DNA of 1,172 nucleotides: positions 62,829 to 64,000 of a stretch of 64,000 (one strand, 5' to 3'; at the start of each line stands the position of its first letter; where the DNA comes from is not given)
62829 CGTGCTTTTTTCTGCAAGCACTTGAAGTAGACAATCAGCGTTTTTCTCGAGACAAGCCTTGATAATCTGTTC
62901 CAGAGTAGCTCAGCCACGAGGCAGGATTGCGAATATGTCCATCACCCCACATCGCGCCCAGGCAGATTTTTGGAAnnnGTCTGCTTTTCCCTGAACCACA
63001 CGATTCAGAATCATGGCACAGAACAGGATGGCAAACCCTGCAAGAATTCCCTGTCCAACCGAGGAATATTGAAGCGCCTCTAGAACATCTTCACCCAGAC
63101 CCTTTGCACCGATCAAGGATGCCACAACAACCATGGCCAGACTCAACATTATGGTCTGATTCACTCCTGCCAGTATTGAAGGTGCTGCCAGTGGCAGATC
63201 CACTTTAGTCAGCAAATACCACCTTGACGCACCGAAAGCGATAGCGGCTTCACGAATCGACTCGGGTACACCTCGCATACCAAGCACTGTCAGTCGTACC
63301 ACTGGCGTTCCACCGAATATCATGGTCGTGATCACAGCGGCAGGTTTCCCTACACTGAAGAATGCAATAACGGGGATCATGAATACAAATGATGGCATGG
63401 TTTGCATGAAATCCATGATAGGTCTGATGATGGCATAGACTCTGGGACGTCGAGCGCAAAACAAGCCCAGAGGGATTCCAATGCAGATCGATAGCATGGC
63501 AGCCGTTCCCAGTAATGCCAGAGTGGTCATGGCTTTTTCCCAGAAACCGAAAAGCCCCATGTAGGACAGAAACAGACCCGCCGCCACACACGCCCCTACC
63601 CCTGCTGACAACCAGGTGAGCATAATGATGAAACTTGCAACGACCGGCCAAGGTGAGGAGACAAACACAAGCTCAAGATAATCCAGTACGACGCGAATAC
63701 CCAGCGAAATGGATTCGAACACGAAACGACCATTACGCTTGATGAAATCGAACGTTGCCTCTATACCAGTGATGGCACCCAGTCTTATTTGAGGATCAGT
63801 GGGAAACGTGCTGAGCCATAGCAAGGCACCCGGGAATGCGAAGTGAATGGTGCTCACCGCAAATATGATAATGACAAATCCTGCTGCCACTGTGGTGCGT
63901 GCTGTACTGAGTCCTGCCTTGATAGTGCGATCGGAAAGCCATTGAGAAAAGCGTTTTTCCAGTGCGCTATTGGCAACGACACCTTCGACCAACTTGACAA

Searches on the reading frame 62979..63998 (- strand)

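Call 71: search_protein_families(library=pfam, proteins=[window:62979-63998:-], max_evalue=0.00001)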
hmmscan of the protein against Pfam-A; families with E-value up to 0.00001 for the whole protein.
window:62979-63998:- (340 aa): 1 family
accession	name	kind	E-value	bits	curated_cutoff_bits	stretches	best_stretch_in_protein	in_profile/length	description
PF00528.27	BPD_transp_1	-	2.8e-26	92.8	26.4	1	174-335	1-171/184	Binding-protein-dependent transport system inner membrane component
